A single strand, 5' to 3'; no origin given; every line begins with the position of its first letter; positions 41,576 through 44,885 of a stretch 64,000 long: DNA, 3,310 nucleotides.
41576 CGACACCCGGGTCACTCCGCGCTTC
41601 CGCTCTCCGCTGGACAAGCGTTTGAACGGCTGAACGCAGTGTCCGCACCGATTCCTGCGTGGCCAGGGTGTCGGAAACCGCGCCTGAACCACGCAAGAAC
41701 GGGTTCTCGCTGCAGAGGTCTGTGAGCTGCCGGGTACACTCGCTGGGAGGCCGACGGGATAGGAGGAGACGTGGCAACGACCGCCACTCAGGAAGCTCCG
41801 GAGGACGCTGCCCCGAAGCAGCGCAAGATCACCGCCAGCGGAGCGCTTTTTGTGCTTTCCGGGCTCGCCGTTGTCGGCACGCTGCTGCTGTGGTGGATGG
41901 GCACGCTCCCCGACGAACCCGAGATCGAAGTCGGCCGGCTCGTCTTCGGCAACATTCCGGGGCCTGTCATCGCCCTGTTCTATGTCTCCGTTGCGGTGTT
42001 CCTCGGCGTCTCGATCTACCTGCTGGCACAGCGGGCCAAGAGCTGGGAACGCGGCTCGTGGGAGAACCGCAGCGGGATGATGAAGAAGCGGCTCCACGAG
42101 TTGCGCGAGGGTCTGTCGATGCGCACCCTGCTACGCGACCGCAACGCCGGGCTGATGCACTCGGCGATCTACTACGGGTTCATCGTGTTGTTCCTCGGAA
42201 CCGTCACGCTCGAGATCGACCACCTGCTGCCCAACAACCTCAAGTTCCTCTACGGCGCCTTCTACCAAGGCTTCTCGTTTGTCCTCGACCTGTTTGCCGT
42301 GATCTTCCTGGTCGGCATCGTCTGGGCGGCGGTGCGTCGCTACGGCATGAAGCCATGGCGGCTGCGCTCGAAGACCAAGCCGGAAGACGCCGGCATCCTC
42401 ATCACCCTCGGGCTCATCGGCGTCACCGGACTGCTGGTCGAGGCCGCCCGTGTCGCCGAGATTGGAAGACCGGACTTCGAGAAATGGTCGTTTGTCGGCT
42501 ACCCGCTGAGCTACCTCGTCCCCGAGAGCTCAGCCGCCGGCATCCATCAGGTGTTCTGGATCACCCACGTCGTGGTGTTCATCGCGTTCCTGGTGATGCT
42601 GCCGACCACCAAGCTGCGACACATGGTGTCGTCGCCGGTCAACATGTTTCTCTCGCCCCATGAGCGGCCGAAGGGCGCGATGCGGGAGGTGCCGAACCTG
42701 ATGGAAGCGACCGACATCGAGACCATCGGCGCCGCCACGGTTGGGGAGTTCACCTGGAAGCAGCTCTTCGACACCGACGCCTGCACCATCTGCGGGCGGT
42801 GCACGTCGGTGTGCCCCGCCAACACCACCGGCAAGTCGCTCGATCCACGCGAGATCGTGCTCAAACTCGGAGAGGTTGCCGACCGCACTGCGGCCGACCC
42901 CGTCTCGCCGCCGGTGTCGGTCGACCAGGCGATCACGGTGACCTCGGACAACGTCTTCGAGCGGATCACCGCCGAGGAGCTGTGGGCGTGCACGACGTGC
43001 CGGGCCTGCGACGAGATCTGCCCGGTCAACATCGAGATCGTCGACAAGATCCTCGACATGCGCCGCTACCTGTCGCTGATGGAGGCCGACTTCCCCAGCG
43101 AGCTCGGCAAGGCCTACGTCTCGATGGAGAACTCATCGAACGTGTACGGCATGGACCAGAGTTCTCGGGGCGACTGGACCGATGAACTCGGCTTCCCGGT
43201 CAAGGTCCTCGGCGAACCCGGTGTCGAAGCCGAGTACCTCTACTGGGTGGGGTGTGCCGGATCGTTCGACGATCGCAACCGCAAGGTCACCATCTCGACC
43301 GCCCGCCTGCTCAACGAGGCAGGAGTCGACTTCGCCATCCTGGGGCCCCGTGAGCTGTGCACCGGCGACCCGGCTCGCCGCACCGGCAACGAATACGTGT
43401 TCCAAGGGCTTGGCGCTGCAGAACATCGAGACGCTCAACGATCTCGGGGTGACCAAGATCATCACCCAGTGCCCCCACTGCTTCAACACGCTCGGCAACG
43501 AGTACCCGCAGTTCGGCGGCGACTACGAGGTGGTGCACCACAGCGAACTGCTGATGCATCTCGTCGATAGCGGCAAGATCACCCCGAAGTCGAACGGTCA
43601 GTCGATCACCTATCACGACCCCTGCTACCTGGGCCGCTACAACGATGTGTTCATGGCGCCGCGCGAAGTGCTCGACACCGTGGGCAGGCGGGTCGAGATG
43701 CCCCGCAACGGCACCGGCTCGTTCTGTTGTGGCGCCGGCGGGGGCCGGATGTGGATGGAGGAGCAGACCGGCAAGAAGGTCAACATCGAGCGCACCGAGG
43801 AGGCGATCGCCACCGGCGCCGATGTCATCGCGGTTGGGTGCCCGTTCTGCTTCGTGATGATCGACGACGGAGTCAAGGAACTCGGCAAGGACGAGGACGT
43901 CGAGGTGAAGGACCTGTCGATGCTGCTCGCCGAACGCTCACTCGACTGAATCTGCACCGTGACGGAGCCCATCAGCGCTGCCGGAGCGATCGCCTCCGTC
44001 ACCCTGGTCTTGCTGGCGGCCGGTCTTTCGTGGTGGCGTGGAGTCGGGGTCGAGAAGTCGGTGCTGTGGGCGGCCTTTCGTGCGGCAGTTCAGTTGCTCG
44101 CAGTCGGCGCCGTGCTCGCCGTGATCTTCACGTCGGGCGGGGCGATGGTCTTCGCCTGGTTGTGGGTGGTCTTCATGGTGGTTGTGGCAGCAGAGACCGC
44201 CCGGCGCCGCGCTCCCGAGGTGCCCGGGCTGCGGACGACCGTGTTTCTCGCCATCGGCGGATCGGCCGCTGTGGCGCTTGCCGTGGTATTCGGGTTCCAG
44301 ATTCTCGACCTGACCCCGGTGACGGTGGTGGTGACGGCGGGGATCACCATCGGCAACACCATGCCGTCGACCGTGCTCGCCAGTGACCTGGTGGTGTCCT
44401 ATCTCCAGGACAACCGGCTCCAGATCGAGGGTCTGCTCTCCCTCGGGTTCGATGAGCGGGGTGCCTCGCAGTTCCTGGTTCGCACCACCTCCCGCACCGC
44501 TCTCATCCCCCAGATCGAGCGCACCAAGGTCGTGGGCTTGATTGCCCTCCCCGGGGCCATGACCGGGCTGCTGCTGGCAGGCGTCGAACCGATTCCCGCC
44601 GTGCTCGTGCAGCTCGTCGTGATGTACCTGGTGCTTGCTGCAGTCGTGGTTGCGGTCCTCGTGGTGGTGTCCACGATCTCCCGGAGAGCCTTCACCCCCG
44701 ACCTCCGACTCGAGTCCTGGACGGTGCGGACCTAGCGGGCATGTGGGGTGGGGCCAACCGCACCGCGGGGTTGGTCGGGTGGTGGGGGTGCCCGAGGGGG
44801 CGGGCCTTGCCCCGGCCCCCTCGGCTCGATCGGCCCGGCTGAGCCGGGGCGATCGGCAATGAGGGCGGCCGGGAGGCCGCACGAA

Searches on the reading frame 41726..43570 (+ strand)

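Call 19: search_protein_families(library=pfam, proteins=[window:41726-43570:+], max_evalue=0.001)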
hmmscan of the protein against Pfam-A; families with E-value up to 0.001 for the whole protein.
window:41726-43570:+ (614 aa): 13 families
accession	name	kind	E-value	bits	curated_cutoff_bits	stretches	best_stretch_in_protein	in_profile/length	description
PF13183.11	Fer4_8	-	6.3e-09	36.7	27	1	351-436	3-68/68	4Fe-4S dicluster domain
PF13187.11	Fer4_9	-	2.2e-08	34.4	27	1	352-435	1-50/52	4Fe-4S dicluster domain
PF13237.11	Fer4_10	-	4.5e-08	33.3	25.5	1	348-433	4-53/53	4Fe-4S dicluster domain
PF02665.19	Nitrate_red_gam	-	7.4e-08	32.7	22.9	1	177-310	80-209/217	Nitrate reductase gamma subunit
PF12838.12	Fer4_7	-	4.7e-07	30.6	27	0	342-366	29-51/52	4Fe-4S dicluster domain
PF12797.12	Fer4_2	-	7.6e-07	29.1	24.5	1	344-365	1-22/22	4Fe-4S binding domain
PF13534.11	Fer4_17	-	1.5e-06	29.1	22.2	0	315-366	22-59/61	4Fe-4S dicluster domain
PF14697.11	Fer4_21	-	2.4e-06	28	35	0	348-365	36-53/59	4Fe-4S dicluster domain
PF00037.32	Fer4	-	1.7e-05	24.9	21.1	1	348-366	3-21/24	4Fe-4S binding domain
PF02754.22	CCG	-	2.9e-05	24.5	20.6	1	504-571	1-66/85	Cysteine-rich domain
PF13484.11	Fer4_16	-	0.00013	23.1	30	0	353-435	2-66/66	4Fe-4S double cluster binding domain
PF25160.1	LdpA_Fe-S-bd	-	0.00035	20.7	27.6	0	350-366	25-41/49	LdpA Fe-S cluster-binding domain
PF13459.11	Fer4_15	-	0.00062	20.9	22.4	0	348-387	3-42/66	4Fe-4S single cluster domain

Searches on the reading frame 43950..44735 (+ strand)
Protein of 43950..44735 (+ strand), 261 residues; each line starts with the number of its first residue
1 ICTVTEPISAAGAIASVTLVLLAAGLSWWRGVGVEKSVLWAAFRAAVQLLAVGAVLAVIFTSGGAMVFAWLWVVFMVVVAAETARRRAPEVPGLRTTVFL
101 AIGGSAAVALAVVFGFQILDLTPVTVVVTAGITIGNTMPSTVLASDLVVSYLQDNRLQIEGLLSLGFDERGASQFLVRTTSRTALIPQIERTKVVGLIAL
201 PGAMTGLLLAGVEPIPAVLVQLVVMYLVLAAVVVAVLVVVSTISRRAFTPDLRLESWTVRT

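Call 19: search_protein_families(library=pfam, proteins=[window:43950-44735:+], max_evalue=0.001)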
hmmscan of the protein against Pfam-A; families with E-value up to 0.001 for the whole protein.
window:43950-44735:+ (261 aa): 1 family
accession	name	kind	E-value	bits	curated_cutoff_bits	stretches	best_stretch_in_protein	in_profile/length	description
PF03649.18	UPF0014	-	4.4e-56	190.4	22.6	1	15-248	6-242/242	Uncharacterised protein family (UPF0014)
